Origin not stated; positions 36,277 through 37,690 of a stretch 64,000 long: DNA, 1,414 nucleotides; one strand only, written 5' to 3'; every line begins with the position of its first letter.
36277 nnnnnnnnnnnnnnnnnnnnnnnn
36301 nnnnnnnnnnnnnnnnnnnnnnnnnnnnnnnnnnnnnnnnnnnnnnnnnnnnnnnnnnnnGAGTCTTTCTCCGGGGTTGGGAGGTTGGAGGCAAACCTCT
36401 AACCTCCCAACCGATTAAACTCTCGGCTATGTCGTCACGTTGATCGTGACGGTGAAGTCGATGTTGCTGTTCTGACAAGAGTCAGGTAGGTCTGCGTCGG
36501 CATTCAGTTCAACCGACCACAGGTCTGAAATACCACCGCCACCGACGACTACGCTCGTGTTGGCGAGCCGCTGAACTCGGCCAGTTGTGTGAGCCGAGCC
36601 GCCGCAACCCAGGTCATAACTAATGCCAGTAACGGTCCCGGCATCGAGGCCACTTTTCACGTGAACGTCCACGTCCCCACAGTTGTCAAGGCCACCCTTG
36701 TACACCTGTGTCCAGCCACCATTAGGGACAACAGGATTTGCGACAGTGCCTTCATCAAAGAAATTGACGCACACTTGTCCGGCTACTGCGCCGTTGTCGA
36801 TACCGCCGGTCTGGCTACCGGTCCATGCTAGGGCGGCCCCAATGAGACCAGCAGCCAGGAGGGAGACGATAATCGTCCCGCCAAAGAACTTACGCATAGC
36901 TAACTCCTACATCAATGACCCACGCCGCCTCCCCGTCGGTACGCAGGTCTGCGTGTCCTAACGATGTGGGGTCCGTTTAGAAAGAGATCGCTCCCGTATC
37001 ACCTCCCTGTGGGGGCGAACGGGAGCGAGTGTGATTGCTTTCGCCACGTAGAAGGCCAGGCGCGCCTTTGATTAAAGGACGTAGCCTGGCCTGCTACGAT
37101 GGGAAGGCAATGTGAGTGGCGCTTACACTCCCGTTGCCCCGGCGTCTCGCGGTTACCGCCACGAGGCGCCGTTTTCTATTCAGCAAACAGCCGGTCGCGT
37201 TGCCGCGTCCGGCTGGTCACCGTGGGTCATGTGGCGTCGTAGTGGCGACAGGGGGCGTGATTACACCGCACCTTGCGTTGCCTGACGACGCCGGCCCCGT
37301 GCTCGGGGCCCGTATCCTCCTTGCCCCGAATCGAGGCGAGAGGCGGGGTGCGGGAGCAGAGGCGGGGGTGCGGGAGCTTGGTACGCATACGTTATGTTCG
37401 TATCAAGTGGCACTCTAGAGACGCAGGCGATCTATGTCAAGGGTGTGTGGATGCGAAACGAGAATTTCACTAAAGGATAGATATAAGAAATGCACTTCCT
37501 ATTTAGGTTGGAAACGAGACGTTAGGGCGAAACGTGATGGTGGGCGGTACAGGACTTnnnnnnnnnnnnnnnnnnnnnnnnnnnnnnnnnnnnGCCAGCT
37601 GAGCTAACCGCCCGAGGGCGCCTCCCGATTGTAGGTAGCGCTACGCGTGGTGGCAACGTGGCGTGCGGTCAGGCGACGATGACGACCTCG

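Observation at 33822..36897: SipW-type signal peptidase operon with three putative cognate substrates, including an RTX-FN3-PT-rich protein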

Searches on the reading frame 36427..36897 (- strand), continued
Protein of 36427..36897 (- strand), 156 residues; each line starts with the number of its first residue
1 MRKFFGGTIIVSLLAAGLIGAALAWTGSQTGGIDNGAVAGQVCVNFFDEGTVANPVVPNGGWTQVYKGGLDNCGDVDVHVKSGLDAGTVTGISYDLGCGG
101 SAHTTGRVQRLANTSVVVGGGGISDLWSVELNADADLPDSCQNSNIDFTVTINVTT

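Call 80: list_cluster_members(proteins=[P0097, P0107, P0012, P0074, P0077, P0079, P0085, P0090, P0098, P0105])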
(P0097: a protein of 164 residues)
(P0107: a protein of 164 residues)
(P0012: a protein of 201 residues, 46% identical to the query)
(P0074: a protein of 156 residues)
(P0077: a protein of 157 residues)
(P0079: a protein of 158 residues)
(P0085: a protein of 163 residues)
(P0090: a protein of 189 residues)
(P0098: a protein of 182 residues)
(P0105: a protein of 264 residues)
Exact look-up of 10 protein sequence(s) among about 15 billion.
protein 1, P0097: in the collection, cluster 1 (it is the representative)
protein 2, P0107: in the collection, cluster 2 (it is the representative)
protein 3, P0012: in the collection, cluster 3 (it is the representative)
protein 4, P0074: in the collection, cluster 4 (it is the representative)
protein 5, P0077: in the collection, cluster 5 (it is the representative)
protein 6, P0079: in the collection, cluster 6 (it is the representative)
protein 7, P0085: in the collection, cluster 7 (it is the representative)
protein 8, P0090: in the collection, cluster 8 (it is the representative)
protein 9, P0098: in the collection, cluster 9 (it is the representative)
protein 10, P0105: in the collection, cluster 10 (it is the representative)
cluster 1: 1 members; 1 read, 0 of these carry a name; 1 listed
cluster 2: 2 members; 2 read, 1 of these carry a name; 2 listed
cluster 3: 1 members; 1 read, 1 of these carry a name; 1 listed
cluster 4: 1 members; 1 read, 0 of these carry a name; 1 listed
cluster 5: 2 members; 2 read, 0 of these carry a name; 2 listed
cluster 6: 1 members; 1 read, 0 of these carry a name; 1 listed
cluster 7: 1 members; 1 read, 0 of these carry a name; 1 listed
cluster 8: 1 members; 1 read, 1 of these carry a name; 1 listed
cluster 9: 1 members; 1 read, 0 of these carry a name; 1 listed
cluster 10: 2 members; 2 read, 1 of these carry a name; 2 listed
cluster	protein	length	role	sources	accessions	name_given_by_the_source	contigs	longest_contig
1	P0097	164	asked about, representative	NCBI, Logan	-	-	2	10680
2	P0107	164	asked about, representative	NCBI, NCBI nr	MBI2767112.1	MAG: hypothetical protein HYX53_14535 [Chloroflexi bacterium] | hypothetical protein [Chloroflexota bacterium]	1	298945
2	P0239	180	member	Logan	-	-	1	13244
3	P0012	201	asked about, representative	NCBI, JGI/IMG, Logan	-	signal peptidase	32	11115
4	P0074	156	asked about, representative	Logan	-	-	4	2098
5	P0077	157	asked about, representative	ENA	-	-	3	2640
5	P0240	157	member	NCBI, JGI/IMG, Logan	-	-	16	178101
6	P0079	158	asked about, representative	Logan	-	-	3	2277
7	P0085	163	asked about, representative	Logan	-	-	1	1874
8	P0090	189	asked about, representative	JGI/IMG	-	hypothetical protein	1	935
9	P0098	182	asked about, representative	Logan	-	-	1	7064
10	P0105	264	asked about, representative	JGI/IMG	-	hypothetical protein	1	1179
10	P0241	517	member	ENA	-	-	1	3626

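Call 86: search_protein_families(library=pfam, alignment_id=A2, max_evalue=1)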
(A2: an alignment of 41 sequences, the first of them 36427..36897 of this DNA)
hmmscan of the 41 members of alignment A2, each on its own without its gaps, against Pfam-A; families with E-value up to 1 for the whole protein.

A. member 1, window:36427-36897:- (156 aa): 0 families

B. families by the number of members that match (of 41 scanned): 15 families
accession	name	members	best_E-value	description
PF12389.13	Peptidase_M73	6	0.00024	Camelysin metallo-endopeptidase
PF17936.7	Big_6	2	0.0083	Bacterial Ig domain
PF06305.16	LapA_dom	2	0.29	Lipopolysaccharide assembly protein A domain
PF10717.14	ODV-E18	1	0.025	Occlusion-derived virus envelope protein ODV-E18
PF19406.5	PKD_5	1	0.036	PKD-like domain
PF24078.1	Beta-sol_PIC_HAP1_IgA0_2nd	1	0.051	PIC/HAP1/IgA0 second beta-solenoid repeat region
PF16606.10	zf-C2H2_assoc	1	0.051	Unstructured conserved, between two C2H2-type zinc-fingers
PF02107.21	FlgH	1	0.056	Flagellar L-ring protein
PF22650.2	At5g48480-like_C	1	0.065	Glyoxalase At5g48480-like C-terminal domain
PF10745.14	DUF2530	1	0.066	Protein of unknown function (DUF2530)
PF16518.11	GrlR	1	0.068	T3SS negative regulator,GrlR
PF15751.10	FANCA_interact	1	0.091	FAAP20 FANCA interaction domain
PF09950.15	Major_capside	1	0.12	Major capsid protein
PF13985.11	YbgS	1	0.36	YbgS-like protein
PF03856.18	SUN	1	0.37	Beta-glucosidase (SUN family)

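Call 88: search_protein_families(library=pfam, proteins=[P0099, P0113, P0082, P0088, P0100, P0087, P0108, P0097, P0114, P0101], max_evalue=1)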
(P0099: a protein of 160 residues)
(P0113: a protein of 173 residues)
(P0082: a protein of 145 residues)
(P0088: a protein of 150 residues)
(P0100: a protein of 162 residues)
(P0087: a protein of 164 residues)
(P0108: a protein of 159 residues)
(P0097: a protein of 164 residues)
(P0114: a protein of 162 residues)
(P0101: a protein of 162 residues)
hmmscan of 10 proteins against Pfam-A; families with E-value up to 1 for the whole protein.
P0099 (160 aa): 0 families

P0113 (173 aa): 1 family
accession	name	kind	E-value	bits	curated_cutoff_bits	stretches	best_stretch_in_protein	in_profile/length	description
PF12389.13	Peptidase_M73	-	0.21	11.8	22.5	1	4-47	3-47/196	Camelysin metallo-endopeptidase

P0082 (145 aa): 1 family
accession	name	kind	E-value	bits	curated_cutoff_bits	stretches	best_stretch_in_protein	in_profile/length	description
PF12389.13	Peptidase_M73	-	0.092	13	22.5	1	12-52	14-54/196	Camelysin metallo-endopeptidase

P0088 (150 aa): 0 families

P0100 (162 aa): 1 family
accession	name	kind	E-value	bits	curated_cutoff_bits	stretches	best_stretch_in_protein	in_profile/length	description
PF12389.13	Peptidase_M73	-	0.016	15.4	22.5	1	3-80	4-79/196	Camelysin metallo-endopeptidase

P0087 (164 aa): 1 family
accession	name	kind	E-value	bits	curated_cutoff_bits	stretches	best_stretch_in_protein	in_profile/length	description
PF03856.18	SUN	-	0.37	10.7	25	1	17-75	137-189/245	Beta-glucosidase (SUN family)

P0108 (159 aa): 1 family
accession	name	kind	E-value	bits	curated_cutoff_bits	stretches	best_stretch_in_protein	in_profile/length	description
PF12389.13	Peptidase_M73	-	0.00024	21.4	22.5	1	3-85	4-84/196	Camelysin metallo-endopeptidase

P0097 (164 aa): 2 families
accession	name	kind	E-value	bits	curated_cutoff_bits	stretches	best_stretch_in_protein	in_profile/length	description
PF12389.13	Peptidase_M73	-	0.0034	17.7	22.5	1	2-59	4-63/196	Camelysin metallo-endopeptidase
PF22650.2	At5g48480-like_C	-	0.065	14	27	1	29-47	11-28/50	Glyoxalase At5g48480-like C-terminal domain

P0114 (162 aa): 1 family
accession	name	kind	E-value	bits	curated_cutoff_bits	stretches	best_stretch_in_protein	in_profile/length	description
PF12389.13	Peptidase_M73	-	0.14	12.4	22.5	1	6-47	7-49/196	Camelysin metallo-endopeptidase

P0101 (162 aa): 0 families

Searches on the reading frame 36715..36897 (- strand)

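Call 45: search_protein_families(library=ncbifam, proteins=[window:36715-36897:-], max_evalue=10)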
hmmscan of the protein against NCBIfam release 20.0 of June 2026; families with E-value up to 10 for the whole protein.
seq(61 aa): 1 family
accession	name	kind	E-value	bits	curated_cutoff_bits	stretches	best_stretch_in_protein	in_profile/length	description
TIGR01541.1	tape_meas_lam_C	equivalog_domain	0.27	10.3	104.75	1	9-42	210-244/332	phage tail tape measure protein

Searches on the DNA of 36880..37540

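Call 67: search_rna_families(source=window, start=36880, end=37540, threshold=evalue, max_evalue=1)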
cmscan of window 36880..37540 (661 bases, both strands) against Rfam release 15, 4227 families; matches with E-value up to 1: 3.
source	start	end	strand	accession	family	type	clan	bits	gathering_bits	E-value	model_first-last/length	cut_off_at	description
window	37045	37174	+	RF02826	Scr6925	Gene; sRNA;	-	30.4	50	0.0043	1-131/131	no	Streptomyces RNA 6925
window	37032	37112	-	RF03949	mir-8830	Gene; miRNA;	-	23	76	0.22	1-95/95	no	mir-8830 microRNA precursor family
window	36988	37031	+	RF02795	Pab91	Gene; snRNA; snoRNA; HACA-box;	-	19.3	71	0.67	1-57/57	no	Pab91 RNA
